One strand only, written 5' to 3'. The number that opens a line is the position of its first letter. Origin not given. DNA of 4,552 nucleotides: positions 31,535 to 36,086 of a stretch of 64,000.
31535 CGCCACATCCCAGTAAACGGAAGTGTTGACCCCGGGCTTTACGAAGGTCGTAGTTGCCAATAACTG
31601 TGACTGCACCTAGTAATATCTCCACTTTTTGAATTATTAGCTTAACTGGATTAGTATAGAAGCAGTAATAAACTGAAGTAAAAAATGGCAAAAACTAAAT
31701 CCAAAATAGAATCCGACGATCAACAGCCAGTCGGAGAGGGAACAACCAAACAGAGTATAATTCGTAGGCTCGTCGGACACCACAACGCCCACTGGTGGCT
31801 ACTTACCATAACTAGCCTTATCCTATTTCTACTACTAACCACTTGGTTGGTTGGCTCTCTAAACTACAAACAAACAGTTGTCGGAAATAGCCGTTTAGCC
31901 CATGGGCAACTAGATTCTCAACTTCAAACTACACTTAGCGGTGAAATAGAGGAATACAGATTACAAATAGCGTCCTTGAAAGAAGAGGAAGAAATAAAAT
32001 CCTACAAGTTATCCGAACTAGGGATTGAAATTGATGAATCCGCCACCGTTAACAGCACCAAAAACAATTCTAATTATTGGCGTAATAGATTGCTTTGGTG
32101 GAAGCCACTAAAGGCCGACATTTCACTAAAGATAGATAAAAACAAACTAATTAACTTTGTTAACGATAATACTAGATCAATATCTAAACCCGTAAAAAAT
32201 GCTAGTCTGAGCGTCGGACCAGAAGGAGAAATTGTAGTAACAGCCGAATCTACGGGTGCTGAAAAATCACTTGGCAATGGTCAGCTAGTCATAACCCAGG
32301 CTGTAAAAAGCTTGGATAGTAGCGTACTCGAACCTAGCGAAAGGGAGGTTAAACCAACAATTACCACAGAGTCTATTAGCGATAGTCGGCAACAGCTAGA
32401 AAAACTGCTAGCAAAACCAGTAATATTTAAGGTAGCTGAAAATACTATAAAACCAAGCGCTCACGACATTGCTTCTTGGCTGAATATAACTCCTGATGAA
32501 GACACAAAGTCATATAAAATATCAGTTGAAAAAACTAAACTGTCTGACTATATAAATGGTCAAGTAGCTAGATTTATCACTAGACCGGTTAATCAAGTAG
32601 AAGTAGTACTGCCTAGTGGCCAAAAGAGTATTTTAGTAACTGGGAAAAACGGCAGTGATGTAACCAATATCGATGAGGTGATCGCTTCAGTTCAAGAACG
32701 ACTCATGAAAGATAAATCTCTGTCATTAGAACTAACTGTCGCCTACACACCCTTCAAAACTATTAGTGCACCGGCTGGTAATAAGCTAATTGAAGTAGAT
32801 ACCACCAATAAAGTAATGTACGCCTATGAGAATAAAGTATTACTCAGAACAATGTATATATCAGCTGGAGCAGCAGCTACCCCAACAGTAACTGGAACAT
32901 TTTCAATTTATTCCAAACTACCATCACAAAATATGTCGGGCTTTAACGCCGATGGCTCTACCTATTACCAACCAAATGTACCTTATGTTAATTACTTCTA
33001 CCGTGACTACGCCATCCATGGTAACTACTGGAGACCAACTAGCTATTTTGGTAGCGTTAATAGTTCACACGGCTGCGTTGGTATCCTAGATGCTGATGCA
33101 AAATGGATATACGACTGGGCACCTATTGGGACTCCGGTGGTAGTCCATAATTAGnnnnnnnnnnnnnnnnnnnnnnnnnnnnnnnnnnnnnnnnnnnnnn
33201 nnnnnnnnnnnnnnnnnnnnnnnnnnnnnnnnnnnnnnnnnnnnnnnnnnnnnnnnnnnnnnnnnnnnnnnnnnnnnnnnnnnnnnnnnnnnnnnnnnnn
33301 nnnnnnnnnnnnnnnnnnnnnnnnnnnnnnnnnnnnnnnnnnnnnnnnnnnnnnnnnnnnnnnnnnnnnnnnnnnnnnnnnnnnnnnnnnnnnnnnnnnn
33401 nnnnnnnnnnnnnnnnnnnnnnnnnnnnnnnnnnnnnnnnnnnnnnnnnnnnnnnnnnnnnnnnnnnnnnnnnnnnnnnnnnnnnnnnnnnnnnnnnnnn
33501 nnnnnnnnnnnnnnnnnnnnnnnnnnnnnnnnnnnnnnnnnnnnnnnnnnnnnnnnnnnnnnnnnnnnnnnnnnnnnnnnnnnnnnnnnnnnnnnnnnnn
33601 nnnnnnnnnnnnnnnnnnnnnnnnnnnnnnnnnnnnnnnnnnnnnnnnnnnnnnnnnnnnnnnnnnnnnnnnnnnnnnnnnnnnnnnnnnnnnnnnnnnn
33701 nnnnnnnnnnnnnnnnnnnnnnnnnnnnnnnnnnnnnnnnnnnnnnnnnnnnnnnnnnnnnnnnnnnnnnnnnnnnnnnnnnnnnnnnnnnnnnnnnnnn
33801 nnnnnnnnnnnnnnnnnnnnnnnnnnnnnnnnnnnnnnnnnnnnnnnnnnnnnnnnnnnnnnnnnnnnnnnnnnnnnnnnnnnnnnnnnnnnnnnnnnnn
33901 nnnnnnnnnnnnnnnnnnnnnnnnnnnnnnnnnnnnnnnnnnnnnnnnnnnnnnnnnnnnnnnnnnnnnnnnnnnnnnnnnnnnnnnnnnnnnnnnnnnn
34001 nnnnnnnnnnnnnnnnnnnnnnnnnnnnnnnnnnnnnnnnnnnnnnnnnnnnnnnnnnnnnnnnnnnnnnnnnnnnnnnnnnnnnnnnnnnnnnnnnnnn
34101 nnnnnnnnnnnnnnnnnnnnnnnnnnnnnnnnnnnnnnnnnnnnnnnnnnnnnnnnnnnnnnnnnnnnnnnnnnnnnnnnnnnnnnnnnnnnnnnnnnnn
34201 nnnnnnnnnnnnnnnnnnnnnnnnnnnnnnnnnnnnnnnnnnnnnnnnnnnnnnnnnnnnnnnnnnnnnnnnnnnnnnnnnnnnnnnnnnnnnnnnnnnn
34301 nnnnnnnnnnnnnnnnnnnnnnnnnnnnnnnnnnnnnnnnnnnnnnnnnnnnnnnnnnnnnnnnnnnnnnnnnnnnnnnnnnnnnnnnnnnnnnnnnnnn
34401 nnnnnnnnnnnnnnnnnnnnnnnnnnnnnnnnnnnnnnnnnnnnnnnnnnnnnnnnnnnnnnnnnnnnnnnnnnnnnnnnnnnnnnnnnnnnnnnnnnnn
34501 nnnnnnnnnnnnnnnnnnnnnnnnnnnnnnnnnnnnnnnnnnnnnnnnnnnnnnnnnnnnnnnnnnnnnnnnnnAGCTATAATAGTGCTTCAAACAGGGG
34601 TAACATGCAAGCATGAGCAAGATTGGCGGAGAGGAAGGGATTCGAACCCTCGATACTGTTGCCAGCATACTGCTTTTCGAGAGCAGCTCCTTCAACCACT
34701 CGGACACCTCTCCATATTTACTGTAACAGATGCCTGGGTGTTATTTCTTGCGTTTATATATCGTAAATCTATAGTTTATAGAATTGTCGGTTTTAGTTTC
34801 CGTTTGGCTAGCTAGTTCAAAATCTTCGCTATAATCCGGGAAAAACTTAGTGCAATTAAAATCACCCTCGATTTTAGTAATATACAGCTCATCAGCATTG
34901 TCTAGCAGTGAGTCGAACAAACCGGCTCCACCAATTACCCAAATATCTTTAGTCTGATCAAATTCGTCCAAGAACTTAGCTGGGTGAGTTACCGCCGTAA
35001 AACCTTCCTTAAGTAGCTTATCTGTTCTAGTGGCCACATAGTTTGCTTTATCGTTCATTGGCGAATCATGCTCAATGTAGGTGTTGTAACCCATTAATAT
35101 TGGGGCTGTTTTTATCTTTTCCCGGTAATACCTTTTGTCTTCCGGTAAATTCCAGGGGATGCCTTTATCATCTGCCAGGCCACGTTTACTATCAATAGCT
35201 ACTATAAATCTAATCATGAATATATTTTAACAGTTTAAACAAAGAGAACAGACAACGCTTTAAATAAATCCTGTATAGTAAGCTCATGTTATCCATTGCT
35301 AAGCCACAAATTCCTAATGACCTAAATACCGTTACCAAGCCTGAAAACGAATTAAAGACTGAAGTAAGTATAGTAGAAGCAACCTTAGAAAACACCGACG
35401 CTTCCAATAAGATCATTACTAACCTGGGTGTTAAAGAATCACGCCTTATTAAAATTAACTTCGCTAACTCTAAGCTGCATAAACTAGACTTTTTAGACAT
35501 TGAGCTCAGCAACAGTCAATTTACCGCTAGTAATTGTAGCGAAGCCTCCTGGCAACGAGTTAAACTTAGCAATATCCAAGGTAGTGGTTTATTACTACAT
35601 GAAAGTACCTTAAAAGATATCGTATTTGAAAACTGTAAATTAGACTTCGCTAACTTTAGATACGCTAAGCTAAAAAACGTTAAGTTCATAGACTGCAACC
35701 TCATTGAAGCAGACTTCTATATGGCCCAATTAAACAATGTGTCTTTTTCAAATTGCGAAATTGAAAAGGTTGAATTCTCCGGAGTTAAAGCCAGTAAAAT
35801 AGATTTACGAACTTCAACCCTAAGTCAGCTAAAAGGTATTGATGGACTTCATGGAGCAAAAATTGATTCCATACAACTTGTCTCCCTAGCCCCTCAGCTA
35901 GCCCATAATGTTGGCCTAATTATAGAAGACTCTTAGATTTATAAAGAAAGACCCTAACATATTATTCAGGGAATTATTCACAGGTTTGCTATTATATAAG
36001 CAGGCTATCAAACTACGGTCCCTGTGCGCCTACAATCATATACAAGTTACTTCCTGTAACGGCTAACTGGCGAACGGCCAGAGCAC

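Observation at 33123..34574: Orphan PafA/Dop (Pup-ligase family) homolog without proteasome, Mpa/ARC or obvious Pup gene nearby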

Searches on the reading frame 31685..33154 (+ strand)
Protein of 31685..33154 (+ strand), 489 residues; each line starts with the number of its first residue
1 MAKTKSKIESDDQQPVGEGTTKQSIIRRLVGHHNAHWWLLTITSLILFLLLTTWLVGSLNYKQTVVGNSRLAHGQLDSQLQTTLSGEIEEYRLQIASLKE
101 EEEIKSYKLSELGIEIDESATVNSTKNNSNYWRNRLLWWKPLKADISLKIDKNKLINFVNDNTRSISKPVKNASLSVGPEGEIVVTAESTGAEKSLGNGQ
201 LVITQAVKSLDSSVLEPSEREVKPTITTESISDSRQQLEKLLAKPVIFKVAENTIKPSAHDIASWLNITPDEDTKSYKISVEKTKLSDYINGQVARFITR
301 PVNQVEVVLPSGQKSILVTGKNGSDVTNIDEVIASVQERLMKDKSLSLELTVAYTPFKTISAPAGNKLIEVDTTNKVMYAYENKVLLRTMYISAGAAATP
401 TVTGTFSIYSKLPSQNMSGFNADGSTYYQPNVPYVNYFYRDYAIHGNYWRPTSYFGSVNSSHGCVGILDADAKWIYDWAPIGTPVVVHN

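Call 22: search_protein_families(library=pfam, proteins=[window:31685-33154:+], max_evalue=0.01)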
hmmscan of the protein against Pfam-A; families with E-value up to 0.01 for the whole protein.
window:31685-33154:+ (489 aa): 3 families
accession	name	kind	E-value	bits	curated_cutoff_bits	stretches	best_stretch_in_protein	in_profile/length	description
PF03734.19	YkuD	-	1.2e-24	88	23.4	1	367-487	2-146/146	L,D-transpeptidase catalytic domain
PF12229.13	PG_binding_4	-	8.7e-09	36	22.1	1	107-191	3-92/117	Putative peptidoglycan binding domain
PF23603.1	Ubiquitin_TPR1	-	0.0049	17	27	0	103-126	5-28/69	Telomere repeat-binding protein 1-like, ubiquitin-like domain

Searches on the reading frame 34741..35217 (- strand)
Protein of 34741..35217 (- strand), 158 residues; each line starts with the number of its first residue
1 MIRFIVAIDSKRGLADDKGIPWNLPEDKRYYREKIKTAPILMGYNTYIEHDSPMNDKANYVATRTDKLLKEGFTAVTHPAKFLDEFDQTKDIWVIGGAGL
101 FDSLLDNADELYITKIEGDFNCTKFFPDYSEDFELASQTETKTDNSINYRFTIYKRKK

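Call 22: search_protein_families(library=pfam, proteins=[window:34741-35217:-], max_evalue=0.01)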
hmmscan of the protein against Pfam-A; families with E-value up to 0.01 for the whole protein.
window:34741-35217:- (158 aa): 1 family
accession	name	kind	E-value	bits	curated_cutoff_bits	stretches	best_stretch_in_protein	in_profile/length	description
PF00186.24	DHFR_1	-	2.4e-31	109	25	1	1-156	1-159/159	Dihydrofolate reductase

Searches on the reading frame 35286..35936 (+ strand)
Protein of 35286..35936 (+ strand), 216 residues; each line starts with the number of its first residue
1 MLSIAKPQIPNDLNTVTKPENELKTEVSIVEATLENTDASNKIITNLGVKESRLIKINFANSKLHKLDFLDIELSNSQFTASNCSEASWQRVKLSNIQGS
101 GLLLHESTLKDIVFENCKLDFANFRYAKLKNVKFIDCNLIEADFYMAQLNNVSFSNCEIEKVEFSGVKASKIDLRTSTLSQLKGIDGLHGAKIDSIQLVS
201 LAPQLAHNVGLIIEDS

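Call 22: search_protein_families(library=pfam, proteins=[window:35286-35936:+], max_evalue=0.01)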
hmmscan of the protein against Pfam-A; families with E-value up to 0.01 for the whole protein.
window:35286-35936:+ (216 aa): 7 families
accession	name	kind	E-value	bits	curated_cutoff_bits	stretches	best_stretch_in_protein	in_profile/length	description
PF13599.13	Pentapeptide_4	-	2.2e-33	114.6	38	3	88-164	2-78/78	Pentapeptide repeat region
PF00805.28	Pentapeptide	-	1.1e-15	57.3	20.2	2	117-156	1-40/40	Pentapeptide repeats (8 copies)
PF13576.12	Pentapeptide_3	-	5.5e-07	30.1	27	0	134-167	1-36/48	Pentapeptide repeats (9 copies)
PF25296.1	Decapeptide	-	3e-06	27.4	45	1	109-165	17-73/74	Decapeptide repeat region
PF23894.2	LD_SV2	-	1.2e-05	26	29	1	108-164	36-92/92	SV2A/B/C luminal domain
PF13229.12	Beta_helix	-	0.00076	19.6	25.9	1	82-170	6-98/158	Right handed beta helix region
PF00295.23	Glyco_hydro_28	-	0.0092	15.6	22.9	0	20-100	197-279/324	Glycosyl hydrolases family 28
